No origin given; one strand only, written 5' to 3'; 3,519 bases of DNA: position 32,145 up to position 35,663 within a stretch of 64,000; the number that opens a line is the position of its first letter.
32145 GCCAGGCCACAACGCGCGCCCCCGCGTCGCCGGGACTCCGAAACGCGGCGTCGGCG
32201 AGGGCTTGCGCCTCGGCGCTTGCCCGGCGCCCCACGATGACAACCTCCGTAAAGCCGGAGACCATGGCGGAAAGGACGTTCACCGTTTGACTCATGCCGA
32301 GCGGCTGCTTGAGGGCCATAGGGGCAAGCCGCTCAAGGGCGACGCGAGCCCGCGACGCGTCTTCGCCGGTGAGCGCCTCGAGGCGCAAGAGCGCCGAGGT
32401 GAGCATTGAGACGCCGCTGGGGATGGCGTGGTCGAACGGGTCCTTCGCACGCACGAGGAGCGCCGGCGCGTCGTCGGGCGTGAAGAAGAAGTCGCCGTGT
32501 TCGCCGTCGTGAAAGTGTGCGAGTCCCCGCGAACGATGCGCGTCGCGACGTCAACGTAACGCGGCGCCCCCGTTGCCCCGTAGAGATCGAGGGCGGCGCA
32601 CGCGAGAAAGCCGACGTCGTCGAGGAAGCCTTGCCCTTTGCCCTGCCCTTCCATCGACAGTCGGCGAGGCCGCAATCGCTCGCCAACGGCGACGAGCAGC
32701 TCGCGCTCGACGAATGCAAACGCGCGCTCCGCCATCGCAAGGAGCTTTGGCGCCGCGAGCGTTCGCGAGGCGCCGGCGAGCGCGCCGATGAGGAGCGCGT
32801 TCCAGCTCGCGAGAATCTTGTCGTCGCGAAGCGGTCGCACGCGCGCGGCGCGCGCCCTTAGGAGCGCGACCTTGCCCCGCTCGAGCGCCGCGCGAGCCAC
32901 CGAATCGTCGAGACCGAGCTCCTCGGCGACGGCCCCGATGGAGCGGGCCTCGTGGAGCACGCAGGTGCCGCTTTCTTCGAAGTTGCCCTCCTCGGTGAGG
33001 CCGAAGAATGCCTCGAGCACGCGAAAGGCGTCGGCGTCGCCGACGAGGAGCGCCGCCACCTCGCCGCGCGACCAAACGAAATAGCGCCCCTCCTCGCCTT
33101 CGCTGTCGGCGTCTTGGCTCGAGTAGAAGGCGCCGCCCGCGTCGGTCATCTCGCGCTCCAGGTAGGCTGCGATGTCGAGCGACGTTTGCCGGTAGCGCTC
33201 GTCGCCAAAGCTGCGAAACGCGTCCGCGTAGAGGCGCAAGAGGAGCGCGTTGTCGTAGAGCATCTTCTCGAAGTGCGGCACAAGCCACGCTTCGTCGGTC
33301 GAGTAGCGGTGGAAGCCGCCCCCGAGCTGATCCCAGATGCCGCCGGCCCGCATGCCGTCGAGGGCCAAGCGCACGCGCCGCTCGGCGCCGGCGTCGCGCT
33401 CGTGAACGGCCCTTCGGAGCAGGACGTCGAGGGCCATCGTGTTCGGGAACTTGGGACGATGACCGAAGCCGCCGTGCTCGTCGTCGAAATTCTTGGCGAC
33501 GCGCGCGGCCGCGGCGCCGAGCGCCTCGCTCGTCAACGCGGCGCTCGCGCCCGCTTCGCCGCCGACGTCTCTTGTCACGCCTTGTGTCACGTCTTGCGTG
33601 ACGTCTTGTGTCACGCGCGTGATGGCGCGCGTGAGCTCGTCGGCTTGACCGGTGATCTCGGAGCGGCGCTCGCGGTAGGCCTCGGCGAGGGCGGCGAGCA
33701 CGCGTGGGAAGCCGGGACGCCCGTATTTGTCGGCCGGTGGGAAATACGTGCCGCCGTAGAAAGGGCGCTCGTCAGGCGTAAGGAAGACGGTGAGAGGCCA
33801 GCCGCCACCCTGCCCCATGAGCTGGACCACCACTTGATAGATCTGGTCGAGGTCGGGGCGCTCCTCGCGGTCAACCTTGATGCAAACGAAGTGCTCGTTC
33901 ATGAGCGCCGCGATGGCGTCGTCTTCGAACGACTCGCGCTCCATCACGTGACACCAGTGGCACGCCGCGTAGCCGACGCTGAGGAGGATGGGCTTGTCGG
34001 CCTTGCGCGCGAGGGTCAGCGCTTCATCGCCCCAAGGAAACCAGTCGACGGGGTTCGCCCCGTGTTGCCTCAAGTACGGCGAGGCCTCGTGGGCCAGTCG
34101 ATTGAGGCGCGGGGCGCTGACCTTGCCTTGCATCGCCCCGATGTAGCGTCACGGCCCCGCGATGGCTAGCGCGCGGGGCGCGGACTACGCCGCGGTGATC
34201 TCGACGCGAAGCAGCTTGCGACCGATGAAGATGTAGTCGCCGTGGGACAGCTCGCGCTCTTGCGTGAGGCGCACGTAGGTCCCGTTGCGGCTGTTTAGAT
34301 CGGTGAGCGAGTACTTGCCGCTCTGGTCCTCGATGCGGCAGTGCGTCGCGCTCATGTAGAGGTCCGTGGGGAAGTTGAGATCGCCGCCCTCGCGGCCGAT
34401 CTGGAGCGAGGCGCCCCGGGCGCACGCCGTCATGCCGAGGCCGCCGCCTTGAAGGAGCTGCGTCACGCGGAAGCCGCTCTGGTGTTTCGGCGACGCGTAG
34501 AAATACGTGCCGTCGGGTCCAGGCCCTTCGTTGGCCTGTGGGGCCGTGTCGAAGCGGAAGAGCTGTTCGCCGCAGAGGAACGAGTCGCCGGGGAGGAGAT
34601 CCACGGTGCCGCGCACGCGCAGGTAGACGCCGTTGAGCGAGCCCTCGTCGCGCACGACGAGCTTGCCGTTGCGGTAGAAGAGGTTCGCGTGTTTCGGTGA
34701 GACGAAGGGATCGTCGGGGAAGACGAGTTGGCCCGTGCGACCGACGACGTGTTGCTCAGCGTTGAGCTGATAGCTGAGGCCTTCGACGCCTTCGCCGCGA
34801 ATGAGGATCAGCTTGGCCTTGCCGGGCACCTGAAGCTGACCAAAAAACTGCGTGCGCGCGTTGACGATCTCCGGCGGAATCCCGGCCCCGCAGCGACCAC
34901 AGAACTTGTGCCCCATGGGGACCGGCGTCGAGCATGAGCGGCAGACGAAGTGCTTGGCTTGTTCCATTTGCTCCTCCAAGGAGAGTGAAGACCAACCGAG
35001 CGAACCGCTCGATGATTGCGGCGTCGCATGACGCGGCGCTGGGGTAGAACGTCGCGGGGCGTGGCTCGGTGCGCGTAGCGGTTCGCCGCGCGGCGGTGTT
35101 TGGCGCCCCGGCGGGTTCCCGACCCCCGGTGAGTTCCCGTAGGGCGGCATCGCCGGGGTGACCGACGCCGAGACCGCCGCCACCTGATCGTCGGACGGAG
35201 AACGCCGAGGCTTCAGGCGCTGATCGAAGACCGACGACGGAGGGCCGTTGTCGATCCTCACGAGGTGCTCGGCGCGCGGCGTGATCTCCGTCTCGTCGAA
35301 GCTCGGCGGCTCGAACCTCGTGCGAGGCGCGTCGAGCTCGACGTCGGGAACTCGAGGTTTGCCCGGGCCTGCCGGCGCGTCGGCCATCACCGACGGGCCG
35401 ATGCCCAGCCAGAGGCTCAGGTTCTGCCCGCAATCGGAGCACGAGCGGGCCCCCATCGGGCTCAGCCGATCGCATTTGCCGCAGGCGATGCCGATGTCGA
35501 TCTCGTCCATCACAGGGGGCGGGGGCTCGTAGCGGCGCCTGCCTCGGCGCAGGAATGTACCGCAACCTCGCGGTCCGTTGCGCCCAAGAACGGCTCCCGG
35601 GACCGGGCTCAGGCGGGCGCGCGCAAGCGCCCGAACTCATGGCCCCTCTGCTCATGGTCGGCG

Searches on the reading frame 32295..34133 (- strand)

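Call 10: search_protein_families(library=pfam, proteins=[window:32295-34133:-])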
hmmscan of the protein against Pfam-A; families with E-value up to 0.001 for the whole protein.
window:32295-34133:- (613 aa): 2 families
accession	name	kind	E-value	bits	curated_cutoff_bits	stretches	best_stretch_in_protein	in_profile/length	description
PF03190.21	Thioredox_DsbH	-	2.2e-75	252.5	27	1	11-171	2-162/163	Protein of unknown function, DUF255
PF13899.12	Thioredoxin_7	-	1.4e-10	41.6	27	1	30-120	1-83/83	Thioredoxin-like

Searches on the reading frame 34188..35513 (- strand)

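Call 10: search_protein_families(library=pfam, proteins=[window:34188-35513:-])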
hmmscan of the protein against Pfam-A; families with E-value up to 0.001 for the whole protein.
window:34188-35513:- (442 aa): 5 families
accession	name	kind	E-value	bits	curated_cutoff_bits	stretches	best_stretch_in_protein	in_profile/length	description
PF00498.31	FHA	-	1.4e-20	73.9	20.7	2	372-431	3-67/67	FHA domain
PF16697.10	Yop-YscD_cpl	-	2.5e-09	37.7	33.2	1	244-322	8-91/94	Inner membrane component of T3SS, cytoplasmic domain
PF12773.13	DZR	-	1.2e-07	32.3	27.3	1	188-209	24-45/45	Double zinc ribbon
PF13240.11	Zn_Ribbon_1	-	0.00067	19.8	25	1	191-211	2-22/23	zinc-ribbon domain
PF18912.6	DZR_2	-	0.00092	19.4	27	0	184-211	17-45/56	Double zinc ribbon domain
